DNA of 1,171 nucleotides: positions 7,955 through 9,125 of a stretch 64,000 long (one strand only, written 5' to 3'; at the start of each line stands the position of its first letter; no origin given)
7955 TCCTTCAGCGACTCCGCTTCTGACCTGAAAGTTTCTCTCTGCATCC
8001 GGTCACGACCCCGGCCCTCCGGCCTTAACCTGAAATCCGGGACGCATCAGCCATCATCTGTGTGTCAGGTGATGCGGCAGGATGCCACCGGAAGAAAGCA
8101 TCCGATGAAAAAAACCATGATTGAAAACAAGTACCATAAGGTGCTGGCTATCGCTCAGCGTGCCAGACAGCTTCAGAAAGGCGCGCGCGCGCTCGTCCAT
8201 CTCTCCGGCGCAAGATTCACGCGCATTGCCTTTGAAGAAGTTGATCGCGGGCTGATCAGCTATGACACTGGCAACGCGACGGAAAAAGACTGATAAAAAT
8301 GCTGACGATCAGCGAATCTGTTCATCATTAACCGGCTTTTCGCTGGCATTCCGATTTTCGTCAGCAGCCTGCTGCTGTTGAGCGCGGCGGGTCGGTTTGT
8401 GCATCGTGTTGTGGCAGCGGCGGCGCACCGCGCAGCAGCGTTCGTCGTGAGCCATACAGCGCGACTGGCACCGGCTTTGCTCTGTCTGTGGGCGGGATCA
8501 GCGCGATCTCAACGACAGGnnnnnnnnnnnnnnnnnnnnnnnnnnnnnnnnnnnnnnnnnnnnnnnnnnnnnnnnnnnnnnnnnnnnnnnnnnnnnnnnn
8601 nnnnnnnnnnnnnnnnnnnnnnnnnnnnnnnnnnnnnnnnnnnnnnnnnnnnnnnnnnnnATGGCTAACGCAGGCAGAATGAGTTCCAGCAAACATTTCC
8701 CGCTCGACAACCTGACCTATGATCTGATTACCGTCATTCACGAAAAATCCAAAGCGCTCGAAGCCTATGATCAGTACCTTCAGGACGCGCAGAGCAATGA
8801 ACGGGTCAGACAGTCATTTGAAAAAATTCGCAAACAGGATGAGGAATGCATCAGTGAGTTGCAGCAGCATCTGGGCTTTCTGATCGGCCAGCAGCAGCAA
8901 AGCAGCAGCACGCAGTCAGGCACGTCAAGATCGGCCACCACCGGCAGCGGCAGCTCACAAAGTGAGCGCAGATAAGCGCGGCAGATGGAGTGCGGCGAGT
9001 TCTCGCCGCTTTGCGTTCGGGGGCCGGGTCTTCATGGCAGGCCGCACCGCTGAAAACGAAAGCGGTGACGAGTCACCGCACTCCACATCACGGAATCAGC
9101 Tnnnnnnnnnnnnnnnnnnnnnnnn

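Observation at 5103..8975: Segmental duplication with reciprocal gene loss bracketing the infA-rpoZ block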

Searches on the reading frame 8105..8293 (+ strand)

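Call 9: search_protein_families(library=pfam, max_evalue=0.1, proteins=[window:8105-8293:+])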
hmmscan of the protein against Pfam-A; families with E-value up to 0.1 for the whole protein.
window:8105-8293:+ (62 aa): 1 family
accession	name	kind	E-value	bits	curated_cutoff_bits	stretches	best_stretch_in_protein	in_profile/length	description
PF01192.27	RNA_pol_Rpb6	-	4.1e-11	43.2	26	1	5-53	5-53/53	RNA polymerase Rpb6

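Call 10: search_protein_families(library=ncbifam, max_evalue=0.1, proteins=[window:8105-8293:+])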
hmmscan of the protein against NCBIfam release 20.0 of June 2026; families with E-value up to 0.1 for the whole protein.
window:8105-8293:+ (62 aa): 6 families
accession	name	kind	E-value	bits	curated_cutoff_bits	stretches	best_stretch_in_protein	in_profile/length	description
NF001579.0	PRK00392.6-2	equivalog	1.8e-06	27.8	58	1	4-57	14-69/72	DNA-directed RNA polymerase subunit omega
TIGR00690.1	rpoZ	equivalog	9.1e-06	25.7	23.6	1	6-52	13-60/60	DNA-directed RNA polymerase subunit omega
NF002208.0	PRK01099.1-3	equivalog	0.0069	16.5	57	1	8-52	7-52/60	DNA-directed RNA polymerase subunit K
NF001589.0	PRK00392.8-6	equivalog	0.011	16.2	84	1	18-56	42-79/86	DNA-directed RNA polymerase subunit omega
NF002209.0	PRK01099.1-4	equivalog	0.014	15.5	93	1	9-51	21-66/87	DNA-directed RNA polymerase subunit K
NF002207.0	PRK01099.1-2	equivalog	0.015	15.4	71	1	9-51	24-70/100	DNA-directed RNA polymerase subunit K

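Call 52: search_protein_families(library=phrogs, max_evalue=0.001, proteins=[window:8105-8293:+])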
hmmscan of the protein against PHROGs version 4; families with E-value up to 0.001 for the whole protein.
window:8105-8293:+ (62 aa): 0 families

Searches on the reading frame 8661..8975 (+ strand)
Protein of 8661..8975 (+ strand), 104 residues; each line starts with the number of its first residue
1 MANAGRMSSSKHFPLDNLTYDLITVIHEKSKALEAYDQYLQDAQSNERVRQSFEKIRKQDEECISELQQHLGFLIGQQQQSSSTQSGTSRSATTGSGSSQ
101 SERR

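Call 9: search_protein_families(library=pfam, max_evalue=0.1, proteins=[window:8661-8975:+])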
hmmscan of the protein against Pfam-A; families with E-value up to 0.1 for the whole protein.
window:8661-8975:+ (104 aa): 2 families
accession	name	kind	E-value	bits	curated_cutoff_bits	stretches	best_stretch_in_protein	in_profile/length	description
PF09537.16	DUF2383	-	5.1e-05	23.8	30.8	1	23-88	7-71/111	Domain of unknown function (DUF2383)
PF16964.10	TadF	-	0.035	14.5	27.3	1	11-93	37-113/178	Putative tight adherence pilin protein F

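Call 10: search_protein_families(library=ncbifam, max_evalue=0.1, proteins=[window:8661-8975:+])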
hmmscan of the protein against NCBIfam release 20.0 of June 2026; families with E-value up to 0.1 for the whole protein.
window:8661-8975:+ (104 aa): 2 families
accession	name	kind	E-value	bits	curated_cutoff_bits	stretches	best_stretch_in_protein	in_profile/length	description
NF058679.1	EncB_fam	subfamily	9e-05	22.5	90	1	9-100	12-102/117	encapsulin nanocompartment ferritin-likeEncB family encapsulin nanocompartment ferritin-like cargo protein cargo protein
TIGR02284.1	TIGR02284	subfamily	0.024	14.9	44.8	1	45-88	27-70/139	PA2169 family four-helix-bundle protein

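Call 11: find_encoding_contigs(protein=window:8661-8975:+, flank=10000, max_places=10)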
Protein window:8661-8975:+ (104 aa): no gene with exactly this product is on record in the collection.

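Call 13: find_homologous_proteins(query=window:8661-8975:+)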
Query window:8661-8975:+ (104 aa): 51 proteins with E <= 0.001 among 53 candidates.
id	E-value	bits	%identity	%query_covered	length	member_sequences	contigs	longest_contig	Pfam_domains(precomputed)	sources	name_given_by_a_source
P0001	1.4e-52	193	92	100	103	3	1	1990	-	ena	-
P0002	1.1e-35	139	82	75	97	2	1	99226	-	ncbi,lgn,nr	ncbi:MAG TPA: hypothetical protein VNQ79_04365 [Blastocatellia bacterium]|nr:hypothetical protein [B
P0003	1.5e-32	129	67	91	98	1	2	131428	-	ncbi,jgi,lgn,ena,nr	ncbi:MAG TPA: hypothetical protein VFD58_05125 [Blastocatellia bacterium]|nr:hypothetical protein [B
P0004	2.0e-32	129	75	68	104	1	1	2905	-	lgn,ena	-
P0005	8.1e-32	127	64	72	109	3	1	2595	-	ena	-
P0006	1.8e-29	119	70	66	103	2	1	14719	-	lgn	-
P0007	9.3e-29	117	59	89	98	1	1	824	-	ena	-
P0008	1.3e-27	113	65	79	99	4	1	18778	-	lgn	-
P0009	8.2e-27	111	63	89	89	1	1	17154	-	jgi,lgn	jgi:hypothetical protein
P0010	2.3e-26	109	54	93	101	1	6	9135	-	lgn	-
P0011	3.8e-25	105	70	68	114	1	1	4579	-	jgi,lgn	jgi:hypothetical protein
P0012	2.1e-24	103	60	72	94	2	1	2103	-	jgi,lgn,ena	-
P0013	3.2e-24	102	61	73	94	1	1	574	-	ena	-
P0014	4.5e-24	102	59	84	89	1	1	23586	-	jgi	jgi:bacterioferritin (cytochrome b1)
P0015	1.2e-23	101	61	66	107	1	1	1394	-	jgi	jgi:hypothetical protein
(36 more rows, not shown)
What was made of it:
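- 8661..8975 (+): Intact 104-aa gene. It shows weak similarity to the DUF2383 / EncB ferritin-like four-helix-bundle families, below their thresholds. 51 homologs (call 13).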

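Call 15: find_encoding_contigs(protein=P0001, flank=10000)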
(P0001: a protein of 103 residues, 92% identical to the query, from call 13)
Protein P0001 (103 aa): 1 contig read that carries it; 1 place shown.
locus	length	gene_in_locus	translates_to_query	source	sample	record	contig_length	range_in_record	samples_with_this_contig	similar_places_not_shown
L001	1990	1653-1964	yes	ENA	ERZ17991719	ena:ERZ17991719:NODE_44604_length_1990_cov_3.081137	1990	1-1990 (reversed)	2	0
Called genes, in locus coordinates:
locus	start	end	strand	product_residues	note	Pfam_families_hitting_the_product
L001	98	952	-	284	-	PF04116:FA_hydroxylase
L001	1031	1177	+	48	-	-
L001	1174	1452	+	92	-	-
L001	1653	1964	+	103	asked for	-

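Call 32: find_encoding_contigs(protein=P0006, flank=10000, max_places=4)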
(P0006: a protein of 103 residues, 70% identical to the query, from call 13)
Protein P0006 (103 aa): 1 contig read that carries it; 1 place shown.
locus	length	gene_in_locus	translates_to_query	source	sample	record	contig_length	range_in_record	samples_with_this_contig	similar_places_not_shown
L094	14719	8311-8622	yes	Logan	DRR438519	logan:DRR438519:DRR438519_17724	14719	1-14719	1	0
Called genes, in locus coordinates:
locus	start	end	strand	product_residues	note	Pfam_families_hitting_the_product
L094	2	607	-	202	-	?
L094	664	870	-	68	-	-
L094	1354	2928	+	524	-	PF01266:DAO, PF01494:FAD_binding_3 (weak), PF01946:Thi4 (faint), PF07992:Pyr_redox_2 (faint), PF13450:NAD_binding_8 (weak), PF01593:Amino_oxidase (faint), PF00355:Rieske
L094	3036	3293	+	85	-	PF04226:Transgly_assoc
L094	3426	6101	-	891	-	PF18921:Cyanophycin_syn, PF07478:Dala_Dala_lig_C (weak), PF08443:RimK, PF08245:Mur_ligase_M, PF02875:Mur_ligase_C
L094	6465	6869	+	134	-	PF19861:DUF6335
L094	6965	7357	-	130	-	PF14325:DUF4383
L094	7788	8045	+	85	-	-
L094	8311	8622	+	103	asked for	-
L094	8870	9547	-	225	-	PF13505:OMP_b-brl (weak)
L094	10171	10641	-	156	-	-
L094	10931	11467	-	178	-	-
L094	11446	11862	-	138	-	PF07332:Phage_holin_3_6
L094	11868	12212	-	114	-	-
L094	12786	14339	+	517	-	PF00691:OmpA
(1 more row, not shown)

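Call 33: find_encoding_contigs(protein=P0004, flank=10000, max_places=4)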
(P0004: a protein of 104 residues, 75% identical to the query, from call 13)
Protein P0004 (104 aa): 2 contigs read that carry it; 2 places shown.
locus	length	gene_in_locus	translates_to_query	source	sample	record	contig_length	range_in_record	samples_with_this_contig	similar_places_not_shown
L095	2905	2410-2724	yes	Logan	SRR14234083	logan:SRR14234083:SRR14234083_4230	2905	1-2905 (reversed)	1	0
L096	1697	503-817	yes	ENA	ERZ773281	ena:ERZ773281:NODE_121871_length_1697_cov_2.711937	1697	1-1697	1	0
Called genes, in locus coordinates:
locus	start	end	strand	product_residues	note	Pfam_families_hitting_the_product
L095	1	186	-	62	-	?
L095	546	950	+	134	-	PF19861:DUF6335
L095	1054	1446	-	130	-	PF14325:DUF4383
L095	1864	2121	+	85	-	-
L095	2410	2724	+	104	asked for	-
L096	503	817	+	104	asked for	-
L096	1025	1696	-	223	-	?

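Call 34: find_encoding_contigs(protein=P0008, flank=10000, max_places=4)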
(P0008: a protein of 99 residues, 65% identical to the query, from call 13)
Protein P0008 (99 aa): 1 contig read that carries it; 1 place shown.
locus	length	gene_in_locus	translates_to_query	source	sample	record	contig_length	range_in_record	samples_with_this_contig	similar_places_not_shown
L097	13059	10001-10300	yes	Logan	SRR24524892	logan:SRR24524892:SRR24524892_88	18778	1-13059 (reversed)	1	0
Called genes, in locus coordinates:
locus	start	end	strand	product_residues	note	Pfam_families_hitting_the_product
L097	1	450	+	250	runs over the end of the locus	PF00989:PAS, PF08448:PAS_4, PF13188:PAS_8, PF13426:PAS_9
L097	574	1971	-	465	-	-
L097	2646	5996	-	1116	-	PF13620:CarboxypepD_reg, PF13715:CarbopepD_reg_2, PF17210:SdrD_B (weak), PF22904:NOMO1-like_2nd (weak), PF25183:OMP_b-brl_4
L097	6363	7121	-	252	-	-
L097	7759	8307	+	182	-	-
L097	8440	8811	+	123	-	-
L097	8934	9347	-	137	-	PF14325:DUF4383 (faint)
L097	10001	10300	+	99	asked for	-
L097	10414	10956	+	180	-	-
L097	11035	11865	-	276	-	PF00106:adh_short, PF13561:adh_short_C2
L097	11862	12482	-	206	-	PF01243:PNPOx_N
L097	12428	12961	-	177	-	PF01872:RibD_C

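Call 52: search_protein_families(library=phrogs, max_evalue=0.001, proteins=[window:8661-8975:+])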
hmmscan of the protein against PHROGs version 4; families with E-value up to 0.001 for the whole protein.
window:8661-8975:+ (104 aa): 0 families
